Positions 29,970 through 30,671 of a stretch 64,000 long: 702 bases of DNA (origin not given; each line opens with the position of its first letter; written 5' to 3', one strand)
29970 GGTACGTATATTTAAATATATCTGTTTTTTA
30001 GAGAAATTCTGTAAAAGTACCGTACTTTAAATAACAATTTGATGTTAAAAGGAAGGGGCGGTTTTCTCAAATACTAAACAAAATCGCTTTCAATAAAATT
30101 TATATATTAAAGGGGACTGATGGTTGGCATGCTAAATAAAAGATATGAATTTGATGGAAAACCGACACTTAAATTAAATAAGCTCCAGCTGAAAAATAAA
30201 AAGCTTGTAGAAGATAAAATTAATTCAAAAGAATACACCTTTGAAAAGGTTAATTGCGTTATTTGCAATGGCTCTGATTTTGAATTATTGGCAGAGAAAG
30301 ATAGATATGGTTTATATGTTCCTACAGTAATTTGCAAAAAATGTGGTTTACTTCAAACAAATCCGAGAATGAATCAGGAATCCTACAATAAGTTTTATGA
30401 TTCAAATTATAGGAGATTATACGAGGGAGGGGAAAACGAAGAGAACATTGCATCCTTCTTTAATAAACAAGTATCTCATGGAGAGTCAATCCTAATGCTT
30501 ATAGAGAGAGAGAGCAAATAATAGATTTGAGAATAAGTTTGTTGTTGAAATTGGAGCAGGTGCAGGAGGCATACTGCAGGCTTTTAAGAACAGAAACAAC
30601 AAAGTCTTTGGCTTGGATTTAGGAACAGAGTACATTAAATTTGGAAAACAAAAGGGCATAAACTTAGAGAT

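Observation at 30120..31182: Methyltransferase gene interrupted by a frameshift exactly at an (AG)6 repeat, a candidate slipped-strand phase switch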

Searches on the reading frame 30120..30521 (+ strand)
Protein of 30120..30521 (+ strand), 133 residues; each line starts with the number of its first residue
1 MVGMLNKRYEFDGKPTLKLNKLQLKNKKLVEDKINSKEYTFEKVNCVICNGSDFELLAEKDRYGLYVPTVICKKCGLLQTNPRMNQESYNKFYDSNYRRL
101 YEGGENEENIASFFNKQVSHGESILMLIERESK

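Call 13: find_encoding_contigs(protein=window:30120-30521:+, flank=10000, max_places=10)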
Protein window:30120-30521:+ (133 aa): 13 contigs read that carry it; 6 places shown.
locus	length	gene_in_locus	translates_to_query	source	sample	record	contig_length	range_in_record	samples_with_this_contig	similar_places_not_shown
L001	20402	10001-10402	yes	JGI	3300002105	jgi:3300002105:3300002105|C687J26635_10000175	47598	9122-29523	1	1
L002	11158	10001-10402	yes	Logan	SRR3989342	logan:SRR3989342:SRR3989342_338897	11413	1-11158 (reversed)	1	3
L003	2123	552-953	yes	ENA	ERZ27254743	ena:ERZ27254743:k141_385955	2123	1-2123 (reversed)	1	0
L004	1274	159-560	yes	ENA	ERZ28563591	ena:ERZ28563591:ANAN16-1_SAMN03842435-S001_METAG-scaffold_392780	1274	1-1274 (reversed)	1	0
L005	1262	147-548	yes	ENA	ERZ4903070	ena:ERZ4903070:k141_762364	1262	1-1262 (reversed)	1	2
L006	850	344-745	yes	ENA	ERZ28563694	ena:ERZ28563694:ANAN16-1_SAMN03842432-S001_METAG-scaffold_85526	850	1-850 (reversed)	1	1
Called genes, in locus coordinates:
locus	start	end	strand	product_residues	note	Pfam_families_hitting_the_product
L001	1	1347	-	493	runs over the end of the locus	PF02310:B12-binding, PF04055:Radical_SAM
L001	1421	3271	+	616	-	PF02543:Carbam_trans_N, PF16861:Carbam_trans_C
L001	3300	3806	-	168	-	PF00702:Hydrolase (faint), PF08282:Hydrolase_3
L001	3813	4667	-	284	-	PF00106:adh_short, PF01370:Epimerase (faint), PF08659:KR, PF13561:adh_short_C2, PF00106:adh_short (weak), PF13561:adh_short_C2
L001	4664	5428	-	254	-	PF00106:adh_short, PF23441:SDR (weak), PF08659:KR, PF13561:adh_short_C2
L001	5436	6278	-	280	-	PF01261:AP_endonuc_2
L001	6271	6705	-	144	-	PF00903:Glyoxalase, PF12681:Glyoxalase_2 (faint), PF22677:Ble-like_N (weak), PF13669:Glyoxalase_4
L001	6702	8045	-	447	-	PF00202:Aminotran_3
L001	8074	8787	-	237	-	PF02348:CTP_transf_3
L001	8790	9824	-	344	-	PF03102:NeuB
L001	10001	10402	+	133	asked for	-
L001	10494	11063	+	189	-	PF13489:Methyltransf_23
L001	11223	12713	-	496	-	PF01943:Polysacc_synt, PF13440:Polysacc_synt_3, PF03023:MurJ, PF01554:MatE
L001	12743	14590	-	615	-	-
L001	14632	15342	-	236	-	PF05148:Methyltransf_8, PF13489:Methyltransf_23, PF03141:Methyltransf_29 (weak), PF01209:Ubie_methyltran (weak), PF13847:Methyltransf_31, PF08241:Methyltransf_11, PF08242:Methyltransf_12, PF13649:Methyltransf_25, +1 more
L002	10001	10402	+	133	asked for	-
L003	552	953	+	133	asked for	-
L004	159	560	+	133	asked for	-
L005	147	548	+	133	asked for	-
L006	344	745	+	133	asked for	-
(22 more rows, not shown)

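Call 17: list_cluster_members(proteins=[window:30120-30518:+, window:30613-31179:+, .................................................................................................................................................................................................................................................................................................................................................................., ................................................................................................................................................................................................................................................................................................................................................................, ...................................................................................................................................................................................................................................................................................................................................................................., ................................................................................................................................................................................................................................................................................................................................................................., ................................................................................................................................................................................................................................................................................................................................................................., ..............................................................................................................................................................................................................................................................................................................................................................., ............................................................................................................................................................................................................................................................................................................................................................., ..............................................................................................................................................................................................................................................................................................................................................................])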
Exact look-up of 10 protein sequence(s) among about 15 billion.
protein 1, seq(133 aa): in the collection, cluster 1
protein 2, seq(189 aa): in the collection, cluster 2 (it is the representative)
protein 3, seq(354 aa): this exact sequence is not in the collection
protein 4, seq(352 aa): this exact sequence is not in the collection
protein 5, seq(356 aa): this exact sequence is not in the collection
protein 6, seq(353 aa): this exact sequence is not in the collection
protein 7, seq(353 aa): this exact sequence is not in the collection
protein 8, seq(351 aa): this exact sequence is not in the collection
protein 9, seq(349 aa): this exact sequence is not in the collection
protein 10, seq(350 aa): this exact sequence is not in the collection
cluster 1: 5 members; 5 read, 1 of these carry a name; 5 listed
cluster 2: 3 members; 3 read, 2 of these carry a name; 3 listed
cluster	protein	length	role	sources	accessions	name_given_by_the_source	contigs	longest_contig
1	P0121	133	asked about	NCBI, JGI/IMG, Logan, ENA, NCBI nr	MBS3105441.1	hypothetical protein J4234_04240 [Candidatus Woesearchaeota archaeon] | hypothetical protein [Candidatus Woesearchaeota archaeon]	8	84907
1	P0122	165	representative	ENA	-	-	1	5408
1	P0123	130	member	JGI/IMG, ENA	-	-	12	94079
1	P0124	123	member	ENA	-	-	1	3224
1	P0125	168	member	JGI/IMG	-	-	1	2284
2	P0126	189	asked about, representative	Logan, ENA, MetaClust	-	\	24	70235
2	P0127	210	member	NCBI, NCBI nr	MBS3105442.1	class I SAM-dependent methyltransferase [Candidatus Woesearchaeota archaeon]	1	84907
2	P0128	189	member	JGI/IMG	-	-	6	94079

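Call 19: find_encoding_contigs(protein=P0122, flank=10000, max_places=10)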
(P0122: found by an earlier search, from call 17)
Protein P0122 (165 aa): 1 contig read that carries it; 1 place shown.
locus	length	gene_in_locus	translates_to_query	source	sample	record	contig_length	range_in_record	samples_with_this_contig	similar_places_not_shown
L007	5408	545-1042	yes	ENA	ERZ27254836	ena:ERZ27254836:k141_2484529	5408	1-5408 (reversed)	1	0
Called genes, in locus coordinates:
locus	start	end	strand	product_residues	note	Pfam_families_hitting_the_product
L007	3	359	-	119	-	?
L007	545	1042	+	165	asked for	-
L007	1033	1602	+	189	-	PF13489:Methyltransf_23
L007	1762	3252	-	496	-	PF01943:Polysacc_synt, PF13440:Polysacc_synt_3, PF03023:MurJ, PF01554:MatE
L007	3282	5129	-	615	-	-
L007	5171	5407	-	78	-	?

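Call 20: find_encoding_contigs(protein=P0125, flank=10000, max_places=10)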
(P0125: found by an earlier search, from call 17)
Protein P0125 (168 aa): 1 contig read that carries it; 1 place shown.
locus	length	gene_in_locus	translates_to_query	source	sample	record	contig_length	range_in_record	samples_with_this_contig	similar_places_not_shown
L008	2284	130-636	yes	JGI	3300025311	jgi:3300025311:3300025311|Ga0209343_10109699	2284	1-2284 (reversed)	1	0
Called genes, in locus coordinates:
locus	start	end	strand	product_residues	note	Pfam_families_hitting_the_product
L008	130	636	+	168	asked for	-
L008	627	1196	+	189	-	PF13489:Methyltransf_23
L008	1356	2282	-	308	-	?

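Call 21: find_encoding_contigs(protein=P0124, flank=10000, max_places=10)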
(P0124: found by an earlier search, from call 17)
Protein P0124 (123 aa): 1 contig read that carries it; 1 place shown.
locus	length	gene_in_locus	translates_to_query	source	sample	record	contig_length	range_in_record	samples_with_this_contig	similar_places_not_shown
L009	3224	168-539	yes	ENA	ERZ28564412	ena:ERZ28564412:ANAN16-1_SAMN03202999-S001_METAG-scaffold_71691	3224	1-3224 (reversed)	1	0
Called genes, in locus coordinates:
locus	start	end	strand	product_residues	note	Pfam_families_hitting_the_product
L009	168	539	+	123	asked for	-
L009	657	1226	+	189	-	PF13489:Methyltransf_23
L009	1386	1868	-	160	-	PF03023:MurJ (weak)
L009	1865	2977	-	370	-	-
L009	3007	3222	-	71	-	?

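Call 26: find_encoding_contigs(protein=P0126, flank=3000, max_places=10)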
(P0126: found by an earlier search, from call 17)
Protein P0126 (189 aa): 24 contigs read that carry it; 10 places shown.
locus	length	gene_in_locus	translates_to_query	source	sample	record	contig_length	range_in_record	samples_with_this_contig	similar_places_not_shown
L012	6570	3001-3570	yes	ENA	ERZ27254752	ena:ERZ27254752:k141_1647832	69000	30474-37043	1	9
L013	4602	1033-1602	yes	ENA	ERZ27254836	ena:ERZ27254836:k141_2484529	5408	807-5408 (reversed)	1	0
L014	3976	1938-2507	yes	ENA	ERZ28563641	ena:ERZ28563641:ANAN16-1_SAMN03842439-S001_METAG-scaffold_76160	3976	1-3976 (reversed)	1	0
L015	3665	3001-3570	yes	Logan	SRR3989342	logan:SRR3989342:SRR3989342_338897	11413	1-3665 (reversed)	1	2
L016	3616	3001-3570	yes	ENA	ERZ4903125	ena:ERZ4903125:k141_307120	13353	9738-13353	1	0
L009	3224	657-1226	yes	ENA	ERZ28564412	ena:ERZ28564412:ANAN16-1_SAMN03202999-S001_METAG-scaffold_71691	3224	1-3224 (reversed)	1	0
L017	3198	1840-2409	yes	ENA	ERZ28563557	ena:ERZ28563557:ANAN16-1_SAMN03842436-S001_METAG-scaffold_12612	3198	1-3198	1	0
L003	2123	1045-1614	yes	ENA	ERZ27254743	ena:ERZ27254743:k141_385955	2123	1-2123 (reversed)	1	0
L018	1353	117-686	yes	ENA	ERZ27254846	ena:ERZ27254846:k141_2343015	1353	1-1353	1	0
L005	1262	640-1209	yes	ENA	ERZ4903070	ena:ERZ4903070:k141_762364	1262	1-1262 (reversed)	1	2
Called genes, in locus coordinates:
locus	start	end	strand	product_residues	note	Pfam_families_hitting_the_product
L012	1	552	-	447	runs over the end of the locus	PF00202:Aminotran_3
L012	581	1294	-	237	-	PF02348:CTP_transf_3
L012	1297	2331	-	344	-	PF03102:NeuB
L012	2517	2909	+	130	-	-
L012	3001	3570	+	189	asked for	PF13489:Methyltransf_23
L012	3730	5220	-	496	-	PF01943:Polysacc_synt, PF13440:Polysacc_synt_3, PF03023:MurJ, PF01554:MatE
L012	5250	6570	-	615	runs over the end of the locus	-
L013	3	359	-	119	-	?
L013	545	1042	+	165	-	-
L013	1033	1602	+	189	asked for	PF13489:Methyltransf_23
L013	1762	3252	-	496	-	PF01943:Polysacc_synt, PF13440:Polysacc_synt_3, PF03023:MurJ, PF01554:MatE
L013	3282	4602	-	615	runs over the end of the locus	-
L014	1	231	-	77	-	?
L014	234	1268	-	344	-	PF03102:NeuB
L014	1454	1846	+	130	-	-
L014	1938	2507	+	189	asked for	PF13489:Methyltransf_23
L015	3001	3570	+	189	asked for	PF13489:Methyltransf_23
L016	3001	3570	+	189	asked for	PF13489:Methyltransf_23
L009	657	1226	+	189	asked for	PF13489:Methyltransf_23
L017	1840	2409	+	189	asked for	PF13489:Methyltransf_23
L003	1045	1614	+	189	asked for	PF13489:Methyltransf_23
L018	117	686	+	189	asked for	PF13489:Methyltransf_23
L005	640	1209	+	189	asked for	PF13489:Methyltransf_23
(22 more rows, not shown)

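Call 47: find_encoding_contigs(protein=P0128, flank=1300, max_places=10)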
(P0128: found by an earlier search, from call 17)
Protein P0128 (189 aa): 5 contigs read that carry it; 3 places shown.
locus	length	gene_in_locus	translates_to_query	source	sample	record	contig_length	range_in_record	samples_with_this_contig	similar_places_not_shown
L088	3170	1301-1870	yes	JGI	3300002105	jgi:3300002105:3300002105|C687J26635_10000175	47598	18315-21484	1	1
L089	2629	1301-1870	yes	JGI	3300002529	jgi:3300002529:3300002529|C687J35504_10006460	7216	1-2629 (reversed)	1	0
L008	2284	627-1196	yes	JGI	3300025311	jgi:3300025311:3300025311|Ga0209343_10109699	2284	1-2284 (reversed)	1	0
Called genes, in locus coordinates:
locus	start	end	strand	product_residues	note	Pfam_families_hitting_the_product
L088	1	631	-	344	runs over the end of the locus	PF03102:NeuB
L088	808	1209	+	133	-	-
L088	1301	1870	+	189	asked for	PF13489:Methyltransf_23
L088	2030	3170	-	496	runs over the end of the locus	PF01943:Polysacc_synt, PF13440:Polysacc_synt_3, PF03023:MurJ, PF01554:MatE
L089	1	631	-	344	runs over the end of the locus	PF03102:NeuB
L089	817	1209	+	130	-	-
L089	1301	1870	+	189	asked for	PF13489:Methyltransf_23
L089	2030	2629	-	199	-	?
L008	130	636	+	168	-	-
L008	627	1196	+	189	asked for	PF13489:Methyltransf_23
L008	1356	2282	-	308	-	?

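Call 55: find_homologous_proteins(query=window:30129-30506:+, max_evalue=1e-10)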
Query seq(126 aa) (126 aa): 15 proteins with E <= 1e-10 among 17 candidates.
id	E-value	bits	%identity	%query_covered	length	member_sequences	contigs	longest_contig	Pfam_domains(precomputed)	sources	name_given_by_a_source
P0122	9.0e-78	276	100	100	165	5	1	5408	-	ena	-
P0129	4.9e-47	177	68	100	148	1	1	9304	-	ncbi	ncbi:MAG: hypothetical protein ACTSPW_09300, partial [Promethearchaeota archaeon]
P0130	5.5e-38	148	55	94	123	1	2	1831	-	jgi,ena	-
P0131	4.8e-37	145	56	96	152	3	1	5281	-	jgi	-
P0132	8.7e-37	144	60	96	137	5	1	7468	-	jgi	-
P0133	8.8e-37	144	55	90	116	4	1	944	-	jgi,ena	-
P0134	1.7e-36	143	56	97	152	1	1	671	-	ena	-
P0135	2.2e-35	139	54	99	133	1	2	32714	-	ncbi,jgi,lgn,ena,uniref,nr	ncbi:hypothetical protein [Methanohalophilus sp. WG1-DM]|uniref:hypothetical protein n=1 Tax=Methano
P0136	2.4e-35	139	53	94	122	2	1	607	-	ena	-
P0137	7.1e-29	118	50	100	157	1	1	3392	-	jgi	jgi:hypothetical protein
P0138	7.2e-26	109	76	54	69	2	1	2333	-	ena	-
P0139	4.5e-25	106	57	67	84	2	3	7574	-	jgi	-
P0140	9.1e-23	99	57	63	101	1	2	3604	-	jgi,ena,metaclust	metaclust:\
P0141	1.8e-21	94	59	60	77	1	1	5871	-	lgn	-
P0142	3.0e-15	74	62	50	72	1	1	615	-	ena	-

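Call 57: find_encoding_contigs(protein=P0135, flank=4000, max_places=4)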
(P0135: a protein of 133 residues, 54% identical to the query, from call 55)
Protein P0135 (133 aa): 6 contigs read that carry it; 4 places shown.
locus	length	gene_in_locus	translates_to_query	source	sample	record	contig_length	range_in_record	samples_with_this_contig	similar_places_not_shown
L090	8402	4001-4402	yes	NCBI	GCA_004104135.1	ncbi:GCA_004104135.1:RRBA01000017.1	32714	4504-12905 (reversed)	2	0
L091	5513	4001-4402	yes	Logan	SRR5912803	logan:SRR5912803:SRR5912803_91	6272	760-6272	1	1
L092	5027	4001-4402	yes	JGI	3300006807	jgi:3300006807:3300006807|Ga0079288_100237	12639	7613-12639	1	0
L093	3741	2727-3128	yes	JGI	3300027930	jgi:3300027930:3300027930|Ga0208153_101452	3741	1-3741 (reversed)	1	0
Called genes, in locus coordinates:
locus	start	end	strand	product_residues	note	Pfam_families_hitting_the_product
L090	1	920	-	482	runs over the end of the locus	PF01943:Polysacc_synt, PF13440:Polysacc_synt_3, PF03023:MurJ, PF01554:MatE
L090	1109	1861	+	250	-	PF00571:CBS, PF01050:MannoseP_isomer, PF07883:Cupin_2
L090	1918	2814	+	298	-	PF03102:NeuB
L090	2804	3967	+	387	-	PF02348:CTP_transf_3, PF13419:HAD_2 (weak), PF00702:Hydrolase (weak), PF08282:Hydrolase_3 (weak)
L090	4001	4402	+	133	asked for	-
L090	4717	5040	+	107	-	-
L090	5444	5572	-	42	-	-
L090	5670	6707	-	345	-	PF01370:Epimerase, PF04321:RmlD_sub_bind (weak), PF16363:GDP_Man_Dehyd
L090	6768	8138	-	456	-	PF00483:NTP_transferase, PF12804:NTP_transf_3 (weak), PF22640:ManC_GMP_beta-helix, PF01050:MannoseP_isomer, PF07883:Cupin_2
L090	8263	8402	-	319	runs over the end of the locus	PF01073:3Beta_HSD, PF01370:Epimerase, PF02719:Polysacc_synt_2, PF04321:RmlD_sub_bind, PF05368:NmrA (weak), PF16363:GDP_Man_Dehyd, PF13460:NAD_binding_10, PF07993:NAD_binding_4 (weak), +1 more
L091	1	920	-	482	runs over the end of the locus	PF01943:Polysacc_synt, PF13440:Polysacc_synt_3, PF03023:MurJ, PF01554:MatE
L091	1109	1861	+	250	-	PF00571:CBS, PF01050:MannoseP_isomer, PF07883:Cupin_2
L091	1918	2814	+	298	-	PF03102:NeuB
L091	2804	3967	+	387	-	PF02348:CTP_transf_3, PF13419:HAD_2 (weak), PF00702:Hydrolase (weak), PF08282:Hydrolase_3 (weak)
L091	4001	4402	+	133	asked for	-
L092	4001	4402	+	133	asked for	-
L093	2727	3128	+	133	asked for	-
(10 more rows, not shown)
